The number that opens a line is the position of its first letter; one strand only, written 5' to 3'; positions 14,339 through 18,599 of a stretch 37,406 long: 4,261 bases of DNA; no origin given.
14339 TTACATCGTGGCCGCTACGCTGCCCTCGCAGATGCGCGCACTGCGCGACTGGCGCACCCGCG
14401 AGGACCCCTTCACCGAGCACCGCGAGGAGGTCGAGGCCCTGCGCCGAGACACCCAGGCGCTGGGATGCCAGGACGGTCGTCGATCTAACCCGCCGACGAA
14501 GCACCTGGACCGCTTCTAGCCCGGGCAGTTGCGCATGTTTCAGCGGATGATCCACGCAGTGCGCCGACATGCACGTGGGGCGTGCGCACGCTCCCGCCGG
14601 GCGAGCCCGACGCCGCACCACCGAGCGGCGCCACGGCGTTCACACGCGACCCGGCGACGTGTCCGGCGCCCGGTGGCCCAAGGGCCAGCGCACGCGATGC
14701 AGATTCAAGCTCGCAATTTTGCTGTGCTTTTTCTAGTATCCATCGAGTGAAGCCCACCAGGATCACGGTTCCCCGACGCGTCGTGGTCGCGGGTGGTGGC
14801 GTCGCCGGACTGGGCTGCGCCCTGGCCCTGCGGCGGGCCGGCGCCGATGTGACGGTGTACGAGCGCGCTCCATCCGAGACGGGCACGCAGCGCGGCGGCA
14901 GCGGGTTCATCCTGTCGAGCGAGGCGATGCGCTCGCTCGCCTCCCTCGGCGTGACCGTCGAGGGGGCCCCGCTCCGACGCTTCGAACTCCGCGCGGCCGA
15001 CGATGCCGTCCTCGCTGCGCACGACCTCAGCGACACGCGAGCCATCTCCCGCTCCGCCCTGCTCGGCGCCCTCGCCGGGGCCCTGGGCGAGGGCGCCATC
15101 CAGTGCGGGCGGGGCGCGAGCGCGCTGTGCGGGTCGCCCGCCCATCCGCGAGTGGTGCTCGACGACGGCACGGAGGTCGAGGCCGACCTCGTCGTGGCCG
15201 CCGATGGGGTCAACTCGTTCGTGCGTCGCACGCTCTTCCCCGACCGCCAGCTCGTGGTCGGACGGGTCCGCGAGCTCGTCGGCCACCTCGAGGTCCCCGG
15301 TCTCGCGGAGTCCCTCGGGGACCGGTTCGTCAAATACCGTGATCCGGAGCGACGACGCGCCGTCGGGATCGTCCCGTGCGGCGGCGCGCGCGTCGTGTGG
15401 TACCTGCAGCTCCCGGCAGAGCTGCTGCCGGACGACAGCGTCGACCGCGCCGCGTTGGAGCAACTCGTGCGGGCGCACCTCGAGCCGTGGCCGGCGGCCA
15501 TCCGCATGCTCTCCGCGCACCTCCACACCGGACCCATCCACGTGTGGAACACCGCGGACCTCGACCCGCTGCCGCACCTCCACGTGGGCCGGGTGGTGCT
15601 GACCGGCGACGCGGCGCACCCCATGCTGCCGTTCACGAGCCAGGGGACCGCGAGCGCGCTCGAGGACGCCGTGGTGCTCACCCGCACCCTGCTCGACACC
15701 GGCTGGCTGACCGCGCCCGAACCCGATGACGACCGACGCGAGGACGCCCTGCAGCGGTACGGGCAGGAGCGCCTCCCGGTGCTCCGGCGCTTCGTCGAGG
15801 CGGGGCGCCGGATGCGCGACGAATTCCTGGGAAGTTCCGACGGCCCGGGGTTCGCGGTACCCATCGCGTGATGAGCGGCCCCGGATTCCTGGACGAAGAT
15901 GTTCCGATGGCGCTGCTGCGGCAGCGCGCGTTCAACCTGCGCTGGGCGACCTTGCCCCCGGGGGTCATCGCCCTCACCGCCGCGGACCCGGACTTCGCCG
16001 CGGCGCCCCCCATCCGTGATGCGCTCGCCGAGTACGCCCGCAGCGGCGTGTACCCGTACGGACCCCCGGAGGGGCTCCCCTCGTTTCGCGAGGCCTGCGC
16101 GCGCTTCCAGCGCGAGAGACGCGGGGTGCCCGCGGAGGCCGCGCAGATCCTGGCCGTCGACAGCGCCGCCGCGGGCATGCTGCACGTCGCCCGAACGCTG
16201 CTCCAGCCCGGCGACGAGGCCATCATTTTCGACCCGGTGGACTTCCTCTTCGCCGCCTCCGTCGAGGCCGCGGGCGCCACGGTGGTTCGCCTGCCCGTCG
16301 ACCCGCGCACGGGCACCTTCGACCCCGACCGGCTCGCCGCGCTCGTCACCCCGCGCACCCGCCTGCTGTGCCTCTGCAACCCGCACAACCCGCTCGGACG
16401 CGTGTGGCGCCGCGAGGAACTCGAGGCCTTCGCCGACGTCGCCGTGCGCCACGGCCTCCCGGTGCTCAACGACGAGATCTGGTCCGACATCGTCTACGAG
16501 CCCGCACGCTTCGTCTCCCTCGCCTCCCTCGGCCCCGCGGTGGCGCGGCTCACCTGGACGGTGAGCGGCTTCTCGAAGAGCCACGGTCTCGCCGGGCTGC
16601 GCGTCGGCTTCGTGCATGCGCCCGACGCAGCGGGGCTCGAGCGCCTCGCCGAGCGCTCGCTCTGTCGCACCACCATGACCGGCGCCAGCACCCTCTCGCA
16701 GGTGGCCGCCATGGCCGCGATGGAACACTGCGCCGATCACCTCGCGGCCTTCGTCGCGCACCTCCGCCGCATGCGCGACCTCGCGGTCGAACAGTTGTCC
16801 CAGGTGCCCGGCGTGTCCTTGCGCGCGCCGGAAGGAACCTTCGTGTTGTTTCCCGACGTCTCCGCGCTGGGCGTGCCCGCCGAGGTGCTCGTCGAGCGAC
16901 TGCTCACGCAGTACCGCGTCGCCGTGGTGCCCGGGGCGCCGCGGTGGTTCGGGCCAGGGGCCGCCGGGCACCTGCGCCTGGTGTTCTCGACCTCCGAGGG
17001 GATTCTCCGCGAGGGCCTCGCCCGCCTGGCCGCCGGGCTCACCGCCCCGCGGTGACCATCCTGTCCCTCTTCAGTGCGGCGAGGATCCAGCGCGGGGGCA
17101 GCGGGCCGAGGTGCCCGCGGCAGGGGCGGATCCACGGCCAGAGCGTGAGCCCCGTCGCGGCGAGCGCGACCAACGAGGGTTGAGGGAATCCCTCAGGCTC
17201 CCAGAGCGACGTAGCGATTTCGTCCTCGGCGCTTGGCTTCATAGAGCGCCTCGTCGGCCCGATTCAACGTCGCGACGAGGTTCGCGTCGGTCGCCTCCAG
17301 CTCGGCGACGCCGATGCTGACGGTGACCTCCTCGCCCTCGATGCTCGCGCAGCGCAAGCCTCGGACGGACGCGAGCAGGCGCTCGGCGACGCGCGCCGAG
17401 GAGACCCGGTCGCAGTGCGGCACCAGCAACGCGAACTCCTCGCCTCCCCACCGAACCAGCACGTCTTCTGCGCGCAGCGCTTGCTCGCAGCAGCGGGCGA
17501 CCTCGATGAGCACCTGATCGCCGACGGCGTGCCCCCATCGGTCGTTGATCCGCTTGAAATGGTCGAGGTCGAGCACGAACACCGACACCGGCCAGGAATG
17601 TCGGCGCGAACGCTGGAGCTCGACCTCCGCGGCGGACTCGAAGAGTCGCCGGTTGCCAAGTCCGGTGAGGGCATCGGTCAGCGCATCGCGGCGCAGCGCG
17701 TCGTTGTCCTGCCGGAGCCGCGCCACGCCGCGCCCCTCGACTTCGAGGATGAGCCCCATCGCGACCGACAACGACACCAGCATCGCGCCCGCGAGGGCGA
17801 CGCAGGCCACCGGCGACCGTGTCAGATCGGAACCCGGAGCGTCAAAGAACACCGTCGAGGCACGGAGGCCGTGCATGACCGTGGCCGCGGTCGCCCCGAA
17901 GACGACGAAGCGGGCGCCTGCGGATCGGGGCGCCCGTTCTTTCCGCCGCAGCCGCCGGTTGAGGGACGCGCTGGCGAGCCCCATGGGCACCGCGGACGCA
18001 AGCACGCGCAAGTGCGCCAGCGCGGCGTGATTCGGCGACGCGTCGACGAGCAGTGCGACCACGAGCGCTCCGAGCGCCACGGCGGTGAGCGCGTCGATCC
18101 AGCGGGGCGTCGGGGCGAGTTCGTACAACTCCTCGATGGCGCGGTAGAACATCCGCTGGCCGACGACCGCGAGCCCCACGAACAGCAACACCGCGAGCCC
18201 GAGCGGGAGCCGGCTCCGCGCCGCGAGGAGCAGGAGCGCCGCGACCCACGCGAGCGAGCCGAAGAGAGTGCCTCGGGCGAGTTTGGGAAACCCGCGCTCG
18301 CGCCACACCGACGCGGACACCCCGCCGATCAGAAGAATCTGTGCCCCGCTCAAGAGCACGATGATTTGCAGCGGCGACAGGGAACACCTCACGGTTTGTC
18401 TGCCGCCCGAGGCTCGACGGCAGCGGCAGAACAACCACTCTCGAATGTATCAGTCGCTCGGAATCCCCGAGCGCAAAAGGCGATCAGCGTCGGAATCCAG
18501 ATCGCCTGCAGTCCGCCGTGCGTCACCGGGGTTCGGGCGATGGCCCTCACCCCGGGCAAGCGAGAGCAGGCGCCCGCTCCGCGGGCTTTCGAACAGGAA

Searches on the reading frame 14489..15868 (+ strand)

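Call 18: search_protein_families(library=pfam, proteins=[window:14489-15868:+], max_evalue=0.001)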
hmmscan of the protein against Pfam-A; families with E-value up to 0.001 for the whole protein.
window:14489-15868:+ (460 aa): 7 families
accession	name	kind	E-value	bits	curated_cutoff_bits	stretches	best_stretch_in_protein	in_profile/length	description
PF01494.25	FAD_binding_3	-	2e-22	80.4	22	2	225-437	142-347/349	FAD binding domain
PF07992.20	Pyr_redox_2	-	3.2e-08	33.8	26.1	1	96-129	143-176/291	Pyridine nucleotide-disulphide oxidoreductase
PF01266.30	DAO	-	6e-08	33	27.9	1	97-146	1-52/353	FAD dependent oxidoreductase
PF00890.30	FAD_binding_2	-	1.3e-05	25.1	20.4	1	98-139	2-43/414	FAD binding domain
PF13450.12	NAD_binding_8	-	2.3e-05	25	21.9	1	100-129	1-30/68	NAD(P)-binding Rossmann-like domain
PF00070.33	Pyr_redox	-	5.6e-05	24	22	1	97-128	1-32/82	Pyridine nucleotide-disulphide oxidoreductase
PF01262.27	AlaDh_PNT_C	-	0.00043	20.2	23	1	94-129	27-62/214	Alanine dehydrogenase/PNT, C-terminal domain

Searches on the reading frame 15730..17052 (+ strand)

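Call 18: search_protein_families(library=pfam, proteins=[window:15730-17052:+], max_evalue=0.001)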
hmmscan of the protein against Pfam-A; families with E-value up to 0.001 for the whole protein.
window:15730-17052:+ (441 aa): 4 families
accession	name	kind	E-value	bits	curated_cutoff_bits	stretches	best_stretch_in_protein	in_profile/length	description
PF00155.27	Aminotran_1_2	-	1.4e-49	169.6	19.7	1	79-432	3-360/361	Aminotransferase class I and II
PF01212.27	Beta_elim_lyase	-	1.1e-06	28.6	27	1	142-248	52-168/288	Beta-eliminating lyase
PF01041.23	DegT_DnrJ_EryC1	-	1.4e-06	28.3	19.8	1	138-248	40-145/360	DegT/DnrJ/EryC1/StrS aminotransferase family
PF00266.25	Aminotran_5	-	7.6e-05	22.3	21.5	0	138-233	62-163/371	Aminotransferase class-V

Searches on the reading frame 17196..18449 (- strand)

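Call 16: search_protein_families(library=pfam, proteins=[window:17196-18449:-], max_evalue=0.001)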
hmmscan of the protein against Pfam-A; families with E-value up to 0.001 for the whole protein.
window:17196-18449:- (418 aa): 1 family
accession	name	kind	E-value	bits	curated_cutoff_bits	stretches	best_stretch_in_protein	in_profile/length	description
PF00990.26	GGDEF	-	4.7e-46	156.9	23.8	1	256-412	1-161/161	Diguanylate cyclase, GGDEF domain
